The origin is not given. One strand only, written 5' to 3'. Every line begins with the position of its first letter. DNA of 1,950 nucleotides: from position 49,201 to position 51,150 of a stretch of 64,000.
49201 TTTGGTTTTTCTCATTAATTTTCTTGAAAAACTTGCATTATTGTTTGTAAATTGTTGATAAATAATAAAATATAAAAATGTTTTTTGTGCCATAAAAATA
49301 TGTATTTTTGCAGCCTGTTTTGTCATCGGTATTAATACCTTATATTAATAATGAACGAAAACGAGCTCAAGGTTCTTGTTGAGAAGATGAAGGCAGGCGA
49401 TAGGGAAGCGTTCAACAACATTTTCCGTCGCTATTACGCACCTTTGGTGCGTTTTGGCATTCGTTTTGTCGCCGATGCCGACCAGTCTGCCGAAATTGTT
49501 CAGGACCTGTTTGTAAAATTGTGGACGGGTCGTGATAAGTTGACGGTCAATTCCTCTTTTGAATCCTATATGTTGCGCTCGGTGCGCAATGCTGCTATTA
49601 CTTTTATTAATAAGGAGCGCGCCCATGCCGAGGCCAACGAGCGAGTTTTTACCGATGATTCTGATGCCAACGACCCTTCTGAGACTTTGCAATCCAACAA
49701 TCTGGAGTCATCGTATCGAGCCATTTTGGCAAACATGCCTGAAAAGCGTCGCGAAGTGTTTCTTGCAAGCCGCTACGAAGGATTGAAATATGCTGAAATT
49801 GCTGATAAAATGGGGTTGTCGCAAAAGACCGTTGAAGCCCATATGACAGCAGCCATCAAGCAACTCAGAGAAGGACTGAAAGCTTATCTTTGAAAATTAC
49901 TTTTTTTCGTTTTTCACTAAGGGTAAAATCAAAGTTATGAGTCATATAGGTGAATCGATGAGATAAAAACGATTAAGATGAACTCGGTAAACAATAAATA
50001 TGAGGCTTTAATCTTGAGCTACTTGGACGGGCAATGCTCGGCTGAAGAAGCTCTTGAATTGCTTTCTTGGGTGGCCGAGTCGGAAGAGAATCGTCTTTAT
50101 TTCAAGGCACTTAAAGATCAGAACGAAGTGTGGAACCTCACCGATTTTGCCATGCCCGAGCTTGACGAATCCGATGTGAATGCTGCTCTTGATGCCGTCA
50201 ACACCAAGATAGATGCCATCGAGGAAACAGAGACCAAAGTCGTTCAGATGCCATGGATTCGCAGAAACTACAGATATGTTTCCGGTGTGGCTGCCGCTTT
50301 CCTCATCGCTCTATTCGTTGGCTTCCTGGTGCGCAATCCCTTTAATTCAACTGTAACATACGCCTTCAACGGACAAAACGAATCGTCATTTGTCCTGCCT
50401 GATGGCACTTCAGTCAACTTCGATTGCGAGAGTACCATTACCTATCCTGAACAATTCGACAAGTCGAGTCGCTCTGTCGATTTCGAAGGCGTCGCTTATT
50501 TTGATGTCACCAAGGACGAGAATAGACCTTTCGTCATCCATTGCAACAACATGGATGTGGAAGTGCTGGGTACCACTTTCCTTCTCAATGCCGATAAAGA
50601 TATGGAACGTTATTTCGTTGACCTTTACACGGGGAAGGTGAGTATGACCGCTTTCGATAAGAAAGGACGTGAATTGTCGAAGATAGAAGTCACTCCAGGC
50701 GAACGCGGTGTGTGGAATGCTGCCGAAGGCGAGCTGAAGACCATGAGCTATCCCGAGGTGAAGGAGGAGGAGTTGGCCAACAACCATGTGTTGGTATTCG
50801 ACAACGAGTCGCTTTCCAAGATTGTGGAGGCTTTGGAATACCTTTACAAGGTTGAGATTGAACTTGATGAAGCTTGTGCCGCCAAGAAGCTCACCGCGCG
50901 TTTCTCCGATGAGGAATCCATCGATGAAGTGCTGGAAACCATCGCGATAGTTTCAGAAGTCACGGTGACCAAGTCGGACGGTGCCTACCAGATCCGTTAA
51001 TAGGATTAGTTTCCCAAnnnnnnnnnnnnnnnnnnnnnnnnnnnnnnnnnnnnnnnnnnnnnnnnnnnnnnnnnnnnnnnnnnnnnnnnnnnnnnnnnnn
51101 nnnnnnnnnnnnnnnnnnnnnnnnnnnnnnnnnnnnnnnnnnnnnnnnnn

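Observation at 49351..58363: ECF sigma / FecR anti-sigma / STN-barrel module in one operon with two ~1000-aa T9SS cargo proteins instead of SusC/SusD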

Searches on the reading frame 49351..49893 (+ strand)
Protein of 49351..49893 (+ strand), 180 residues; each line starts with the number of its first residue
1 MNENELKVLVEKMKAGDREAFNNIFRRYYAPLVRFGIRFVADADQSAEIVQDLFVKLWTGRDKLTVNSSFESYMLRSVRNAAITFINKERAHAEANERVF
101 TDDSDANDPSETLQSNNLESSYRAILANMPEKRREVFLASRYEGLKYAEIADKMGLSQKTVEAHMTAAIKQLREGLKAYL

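Call 3: search_protein_families(library=pfam, proteins=[window:49351-49893:+], max_evalue=0.01)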
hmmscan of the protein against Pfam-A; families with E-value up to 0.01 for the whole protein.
window:49351-49893:+ (180 aa): 8 families
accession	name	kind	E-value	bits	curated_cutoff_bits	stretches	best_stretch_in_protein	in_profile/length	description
PF08281.18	Sigma70_r4_2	-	1.5e-16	60.2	25.7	1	123-172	5-54/54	Sigma-70, region 4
PF04542.20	Sigma70_r2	-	1.4e-10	41.2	24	1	24-90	1-69/71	Sigma-70 region 2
PF04545.22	Sigma70_r4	-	2.7e-10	40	24.1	1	126-174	2-50/50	Sigma-70, region 4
PF07638.17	Sigma70_ECF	-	4.6e-10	40.1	21.1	1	5-170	3-177/185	ECF sigma factor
PF00196.25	GerE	-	2.3e-06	27.6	23.5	1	139-172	12-45/57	Bacterial regulatory proteins, luxR family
PF14493.12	HTH_40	-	0.001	19.8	27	1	143-171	11-39/89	Helix-turn-helix domain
PF13384.12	HTH_23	-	0.0021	18.3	24.6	1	131-161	4-34/50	Homeodomain-like domain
PF04967.18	HTH_10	-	0.0065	16.7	23.1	0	147-172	26-51/53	HTH DNA binding domain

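Call 6: search_protein_families(library=ncbifam, proteins=[window:49351-49893:+], max_evalue=0.01)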
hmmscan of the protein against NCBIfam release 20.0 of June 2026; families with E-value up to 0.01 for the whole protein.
window:49351-49893:+ (180 aa): 109 families (the best 25 are shown)
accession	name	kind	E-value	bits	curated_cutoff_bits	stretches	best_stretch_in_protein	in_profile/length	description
TIGR02985.1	Sig70_bacteroi1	subfamily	3.3e-46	157.5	126.4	1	19-176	1-162/162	RNA polymerase sigma-70 factor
TIGR02937.1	sigma70-ECF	superfamily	1.9e-27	95.9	42.9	1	19-175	1-164/165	sigma-70 family RNA polymerase sigma factor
NF058625.1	sigma_PG0214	equivalog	5e-25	88.2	130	1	18-177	3-162/170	GFO_1088 family ECF-type sigma factor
NF009166.1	PRK12513.1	equivalog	1.2e-23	83.9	206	1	8-178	11-188/193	RNA polymerase sigma factor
NF007216.0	PRK09638.1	equivalog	1.1e-21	77.5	194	1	5-177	4-175/180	RNA polymerase sigma factor SigY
NF009168.0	PRK12515.1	subfamily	1.2e-21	77.1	236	1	7-178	10-181/189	RNA polymerase sigma factor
NF004113.0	PRK05602.1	equivalog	3.5e-20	72.5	208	1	7-177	33-202/211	RNA polymerase sigma factor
TIGR02983.1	SigE-fam_strep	subfamily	3.8e-20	72.4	141.55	1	17-176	4-158/162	SigE family RNA polymerase sigma factor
NF009172.0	PRK12519.1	subfamily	4.2e-19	68.8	222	1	8-179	18-192/194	RNA polymerase sigma factor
TIGR02954.1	Sig70_famx3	hypoth_equivalog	3.2e-18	66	188.5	1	8-177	5-168/170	RNA polymerase sigma-70 factor, TIGR02954 family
NF008888.0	PRK11922.1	equivalog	1.1e-17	64.5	204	1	7-178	18-198/231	RNA polymerase sigma factor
NF009167.0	PRK12514.1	equivalog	1.2e-15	57.9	265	1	2-177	3-179/180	RNA polymerase sigma factor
NF007228.0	PRK09646.1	subfamily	2.1e-15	56.9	226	1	3-177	14-191/194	ECF RNA polymerase sigma factor SigK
TIGR02959.1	SigZ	equivalog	4e-15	56.1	168.65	1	27-176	3-148/170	RNA polymerase sigma factor SigZ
NF007215.0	PRK09637.1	equivalog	8.2e-15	55.3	212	1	21-176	3-154/181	RNA polymerase sigma factor SigZ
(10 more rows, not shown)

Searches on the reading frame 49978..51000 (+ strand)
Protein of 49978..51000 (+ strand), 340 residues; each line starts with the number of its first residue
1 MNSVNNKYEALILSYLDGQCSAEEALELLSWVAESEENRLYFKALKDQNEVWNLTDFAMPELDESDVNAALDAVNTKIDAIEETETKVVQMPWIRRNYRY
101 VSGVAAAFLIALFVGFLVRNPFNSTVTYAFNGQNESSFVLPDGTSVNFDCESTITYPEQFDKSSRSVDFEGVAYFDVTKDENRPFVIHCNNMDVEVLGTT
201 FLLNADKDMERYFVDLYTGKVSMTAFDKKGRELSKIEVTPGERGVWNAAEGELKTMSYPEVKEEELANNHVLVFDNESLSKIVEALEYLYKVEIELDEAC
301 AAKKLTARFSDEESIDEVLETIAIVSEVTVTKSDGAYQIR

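Call 3: search_protein_families(library=pfam, proteins=[window:49978-51000:+], max_evalue=0.01)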
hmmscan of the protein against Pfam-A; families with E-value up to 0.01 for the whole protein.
window:49978-51000:+ (340 aa): 2 families
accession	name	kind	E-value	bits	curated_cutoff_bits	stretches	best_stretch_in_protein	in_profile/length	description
PF04773.18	FecR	-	2.4e-13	50.8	24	1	134-221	9-96/97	FecR protein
PF16344.10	FecR_C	-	3.1e-13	50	24.4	1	272-334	2-65/70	FecR, C-terminal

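Call 6: search_protein_families(library=ncbifam, proteins=[window:49978-51000:+], max_evalue=0.01)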
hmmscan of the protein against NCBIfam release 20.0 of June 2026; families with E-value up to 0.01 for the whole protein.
window:49978-51000:+ (340 aa): 2 families
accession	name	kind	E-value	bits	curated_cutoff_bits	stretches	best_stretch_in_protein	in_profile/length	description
NF007296.1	PRK09774.1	equivalog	1.1e-05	24.8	385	1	136-324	115-294/313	ferric citrate uptake sigma factor regulator FecR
NF047528.1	LIMLP_03685_anti-sigma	equivalog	0.00066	19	200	1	179-256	168-243/347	LIMLP_03685 family anti-sigma factor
